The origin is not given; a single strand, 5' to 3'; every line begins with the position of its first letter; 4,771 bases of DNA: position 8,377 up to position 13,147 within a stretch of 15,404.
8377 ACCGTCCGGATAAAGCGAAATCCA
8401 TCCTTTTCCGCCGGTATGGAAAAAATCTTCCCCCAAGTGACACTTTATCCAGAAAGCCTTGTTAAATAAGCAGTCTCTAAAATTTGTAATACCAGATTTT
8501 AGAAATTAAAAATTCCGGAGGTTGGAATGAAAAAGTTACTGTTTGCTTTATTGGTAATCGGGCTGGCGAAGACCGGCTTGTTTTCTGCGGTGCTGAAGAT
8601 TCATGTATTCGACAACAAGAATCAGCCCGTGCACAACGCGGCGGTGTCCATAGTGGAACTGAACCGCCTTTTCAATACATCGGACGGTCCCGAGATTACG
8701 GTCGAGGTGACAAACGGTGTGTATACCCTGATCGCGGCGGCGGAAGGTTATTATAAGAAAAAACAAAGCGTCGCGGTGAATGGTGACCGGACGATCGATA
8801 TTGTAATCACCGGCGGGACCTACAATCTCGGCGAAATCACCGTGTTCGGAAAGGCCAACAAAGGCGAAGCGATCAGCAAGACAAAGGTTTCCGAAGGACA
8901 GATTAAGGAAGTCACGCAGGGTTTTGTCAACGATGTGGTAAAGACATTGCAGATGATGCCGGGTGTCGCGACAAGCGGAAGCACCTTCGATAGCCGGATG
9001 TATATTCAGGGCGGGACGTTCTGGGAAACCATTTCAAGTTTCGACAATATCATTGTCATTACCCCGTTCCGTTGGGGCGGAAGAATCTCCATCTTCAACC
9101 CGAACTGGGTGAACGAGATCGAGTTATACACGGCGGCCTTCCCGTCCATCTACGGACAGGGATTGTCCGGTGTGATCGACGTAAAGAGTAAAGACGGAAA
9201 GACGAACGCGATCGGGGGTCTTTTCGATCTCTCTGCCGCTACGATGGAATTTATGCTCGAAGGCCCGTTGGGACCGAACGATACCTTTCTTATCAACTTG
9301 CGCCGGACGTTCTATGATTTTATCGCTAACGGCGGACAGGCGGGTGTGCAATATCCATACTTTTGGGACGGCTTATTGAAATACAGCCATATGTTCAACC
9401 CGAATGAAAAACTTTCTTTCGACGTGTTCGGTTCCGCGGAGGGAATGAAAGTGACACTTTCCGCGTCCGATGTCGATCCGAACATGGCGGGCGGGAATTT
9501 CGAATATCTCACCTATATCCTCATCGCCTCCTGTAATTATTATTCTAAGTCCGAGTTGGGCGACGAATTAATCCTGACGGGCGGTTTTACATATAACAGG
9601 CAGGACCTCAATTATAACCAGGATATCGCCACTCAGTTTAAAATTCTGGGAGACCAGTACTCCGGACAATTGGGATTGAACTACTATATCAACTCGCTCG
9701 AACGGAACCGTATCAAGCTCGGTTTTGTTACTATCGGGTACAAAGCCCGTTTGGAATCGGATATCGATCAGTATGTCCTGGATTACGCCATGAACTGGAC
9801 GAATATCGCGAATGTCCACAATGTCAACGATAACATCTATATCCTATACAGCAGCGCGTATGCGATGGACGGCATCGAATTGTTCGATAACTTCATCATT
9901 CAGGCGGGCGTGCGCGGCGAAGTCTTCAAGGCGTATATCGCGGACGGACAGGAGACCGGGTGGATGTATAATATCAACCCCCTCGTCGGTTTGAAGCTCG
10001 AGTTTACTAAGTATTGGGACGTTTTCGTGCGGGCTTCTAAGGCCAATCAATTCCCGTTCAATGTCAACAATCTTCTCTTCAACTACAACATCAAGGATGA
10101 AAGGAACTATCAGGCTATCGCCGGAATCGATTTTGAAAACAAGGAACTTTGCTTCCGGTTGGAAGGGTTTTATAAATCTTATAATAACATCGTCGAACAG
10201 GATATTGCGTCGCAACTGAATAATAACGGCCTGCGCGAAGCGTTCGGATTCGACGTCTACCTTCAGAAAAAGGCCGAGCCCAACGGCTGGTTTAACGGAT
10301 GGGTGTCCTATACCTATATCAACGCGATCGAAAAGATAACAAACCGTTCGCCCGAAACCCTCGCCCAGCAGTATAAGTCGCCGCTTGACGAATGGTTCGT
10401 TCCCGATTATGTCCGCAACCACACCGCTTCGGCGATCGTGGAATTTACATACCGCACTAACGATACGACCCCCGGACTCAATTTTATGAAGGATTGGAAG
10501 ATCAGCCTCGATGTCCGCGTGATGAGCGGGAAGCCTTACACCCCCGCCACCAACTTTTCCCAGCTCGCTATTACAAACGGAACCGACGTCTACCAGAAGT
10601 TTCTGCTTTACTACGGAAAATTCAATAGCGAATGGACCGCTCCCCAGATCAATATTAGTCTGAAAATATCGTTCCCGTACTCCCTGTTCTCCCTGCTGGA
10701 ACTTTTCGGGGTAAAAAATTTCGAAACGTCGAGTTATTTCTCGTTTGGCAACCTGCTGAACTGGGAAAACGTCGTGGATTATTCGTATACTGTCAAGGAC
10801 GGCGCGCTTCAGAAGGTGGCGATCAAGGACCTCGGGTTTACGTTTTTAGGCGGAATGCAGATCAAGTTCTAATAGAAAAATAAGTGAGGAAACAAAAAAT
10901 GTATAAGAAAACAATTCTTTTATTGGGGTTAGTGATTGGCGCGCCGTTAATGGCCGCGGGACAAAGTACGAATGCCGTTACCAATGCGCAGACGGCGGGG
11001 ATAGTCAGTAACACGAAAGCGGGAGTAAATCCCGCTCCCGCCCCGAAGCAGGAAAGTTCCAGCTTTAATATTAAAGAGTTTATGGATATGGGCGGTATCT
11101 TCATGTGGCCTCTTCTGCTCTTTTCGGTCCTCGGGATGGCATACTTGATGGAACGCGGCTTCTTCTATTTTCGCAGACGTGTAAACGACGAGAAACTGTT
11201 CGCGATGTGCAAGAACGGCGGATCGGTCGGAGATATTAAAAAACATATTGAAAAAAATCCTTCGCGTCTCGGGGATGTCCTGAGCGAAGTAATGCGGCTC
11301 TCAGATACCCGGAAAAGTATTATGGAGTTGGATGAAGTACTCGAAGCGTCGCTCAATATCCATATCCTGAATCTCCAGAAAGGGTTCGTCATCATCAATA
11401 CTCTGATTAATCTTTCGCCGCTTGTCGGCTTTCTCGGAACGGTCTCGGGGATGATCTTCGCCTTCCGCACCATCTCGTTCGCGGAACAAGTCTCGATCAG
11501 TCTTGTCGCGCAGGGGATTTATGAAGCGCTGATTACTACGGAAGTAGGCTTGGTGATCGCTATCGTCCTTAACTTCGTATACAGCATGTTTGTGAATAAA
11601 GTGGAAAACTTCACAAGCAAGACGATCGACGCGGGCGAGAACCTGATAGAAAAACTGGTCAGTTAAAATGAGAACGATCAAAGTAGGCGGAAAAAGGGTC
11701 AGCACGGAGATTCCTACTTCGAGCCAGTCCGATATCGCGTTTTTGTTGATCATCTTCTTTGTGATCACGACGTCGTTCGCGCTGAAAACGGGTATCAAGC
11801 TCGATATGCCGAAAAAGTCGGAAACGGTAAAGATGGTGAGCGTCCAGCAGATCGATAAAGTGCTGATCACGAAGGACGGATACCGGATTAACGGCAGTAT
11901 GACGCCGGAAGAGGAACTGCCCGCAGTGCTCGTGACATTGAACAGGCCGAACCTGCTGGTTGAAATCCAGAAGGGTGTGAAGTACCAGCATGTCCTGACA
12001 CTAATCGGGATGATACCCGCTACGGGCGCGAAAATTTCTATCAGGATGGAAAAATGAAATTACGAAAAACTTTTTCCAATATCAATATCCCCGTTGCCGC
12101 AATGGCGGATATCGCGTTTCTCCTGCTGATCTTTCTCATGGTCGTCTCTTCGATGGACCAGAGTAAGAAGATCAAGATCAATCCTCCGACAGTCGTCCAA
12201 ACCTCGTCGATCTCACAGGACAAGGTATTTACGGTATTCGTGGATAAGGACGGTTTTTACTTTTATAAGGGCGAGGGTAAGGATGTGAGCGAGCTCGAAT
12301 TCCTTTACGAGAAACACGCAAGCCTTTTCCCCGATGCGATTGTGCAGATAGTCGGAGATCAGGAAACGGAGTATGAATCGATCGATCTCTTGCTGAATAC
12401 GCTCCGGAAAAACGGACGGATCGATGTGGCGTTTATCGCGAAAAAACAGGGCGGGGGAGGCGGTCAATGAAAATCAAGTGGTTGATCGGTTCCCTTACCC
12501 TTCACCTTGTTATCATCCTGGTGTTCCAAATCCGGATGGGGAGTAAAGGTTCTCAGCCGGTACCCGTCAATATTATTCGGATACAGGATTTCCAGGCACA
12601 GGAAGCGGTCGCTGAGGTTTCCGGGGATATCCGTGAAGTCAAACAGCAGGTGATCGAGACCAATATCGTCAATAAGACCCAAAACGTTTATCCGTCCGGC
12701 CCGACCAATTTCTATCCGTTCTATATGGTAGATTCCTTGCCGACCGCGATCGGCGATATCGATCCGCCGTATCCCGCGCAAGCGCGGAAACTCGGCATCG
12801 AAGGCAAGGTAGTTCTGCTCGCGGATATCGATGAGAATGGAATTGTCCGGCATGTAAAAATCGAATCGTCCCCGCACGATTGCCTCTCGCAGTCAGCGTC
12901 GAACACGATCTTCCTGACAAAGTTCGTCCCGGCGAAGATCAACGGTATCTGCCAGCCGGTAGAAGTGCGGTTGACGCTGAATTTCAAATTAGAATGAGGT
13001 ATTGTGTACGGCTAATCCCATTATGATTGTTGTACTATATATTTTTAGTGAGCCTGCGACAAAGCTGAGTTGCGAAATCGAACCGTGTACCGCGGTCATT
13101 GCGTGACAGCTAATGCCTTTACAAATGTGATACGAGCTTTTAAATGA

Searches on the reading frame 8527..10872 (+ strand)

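Call 5: search_protein_families(library=pfam, proteins=[window:8527-10872:+], max_evalue=0.01)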
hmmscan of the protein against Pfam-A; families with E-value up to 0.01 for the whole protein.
window:8527-10872:+ (781 aa): 3 families
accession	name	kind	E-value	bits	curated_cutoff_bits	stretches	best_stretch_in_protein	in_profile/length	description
PF13715.12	CarbopepD_reg_2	-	0.00011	22.6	32.2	1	27-106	5-88/88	CarboxypepD_reg-like domain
PF13620.12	CarboxypepD_reg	-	0.0003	21.5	32.3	1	25-93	4-80/82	Carboxypeptidase regulatory-like domain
PF07715.20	Plug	-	0.002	19.1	23.9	1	119-215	10-105/107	TonB-dependent Receptor Plug Domain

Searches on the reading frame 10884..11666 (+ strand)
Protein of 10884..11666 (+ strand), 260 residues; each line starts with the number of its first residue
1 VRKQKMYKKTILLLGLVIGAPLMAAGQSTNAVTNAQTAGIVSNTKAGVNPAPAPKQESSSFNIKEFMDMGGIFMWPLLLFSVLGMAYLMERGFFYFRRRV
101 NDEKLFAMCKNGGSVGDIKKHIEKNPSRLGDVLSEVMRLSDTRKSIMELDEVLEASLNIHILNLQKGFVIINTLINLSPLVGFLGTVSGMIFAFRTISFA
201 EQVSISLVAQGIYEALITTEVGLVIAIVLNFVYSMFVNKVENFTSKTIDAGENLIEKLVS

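Call 5: search_protein_families(library=pfam, proteins=[window:10884-11666:+], max_evalue=0.01)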
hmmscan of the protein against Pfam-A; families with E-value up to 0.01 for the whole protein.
window:10884-11666:+ (260 aa): 1 family
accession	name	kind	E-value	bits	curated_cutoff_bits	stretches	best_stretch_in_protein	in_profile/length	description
PF01618.21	MotA_ExbB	-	4.1e-25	88.4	22.9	1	132-245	9-123/127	MotA/TolQ/ExbB proton channel family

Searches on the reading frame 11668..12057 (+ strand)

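Call 60: search_protein_families(library=pfam, proteins=[window:11668-12057:+], max_evalue=0.001)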
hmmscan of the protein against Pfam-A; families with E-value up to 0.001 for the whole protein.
window:11668-12057:+ (129 aa): 1 family
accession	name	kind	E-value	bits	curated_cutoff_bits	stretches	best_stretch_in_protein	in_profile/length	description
PF02472.21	ExbD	-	3.8e-13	50.1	25.4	1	12-126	5-124/128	Biopolymer transport protein ExbD/TolR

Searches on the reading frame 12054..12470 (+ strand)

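Call 60: search_protein_families(library=pfam, proteins=[window:12054-12470:+], max_evalue=0.001)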
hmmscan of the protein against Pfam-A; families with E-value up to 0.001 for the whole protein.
window:12054-12470:+ (138 aa): 1 family
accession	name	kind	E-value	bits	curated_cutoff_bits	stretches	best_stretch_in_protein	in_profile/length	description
PF02472.21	ExbD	-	6.5e-20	71.9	25.4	1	9-129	5-125/128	Biopolymer transport protein ExbD/TolR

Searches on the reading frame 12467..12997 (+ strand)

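Call 60: search_protein_families(library=pfam, proteins=[window:12467-12997:+], max_evalue=0.001)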
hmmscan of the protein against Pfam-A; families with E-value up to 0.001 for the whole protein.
window:12467-12997:+ (176 aa): 1 family
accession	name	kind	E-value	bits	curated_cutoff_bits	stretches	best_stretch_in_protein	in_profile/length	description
PF03544.19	TonB_C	-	1e-14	55.2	24.6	1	100-175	3-79/79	Gram-negative bacterial TonB protein C-terminal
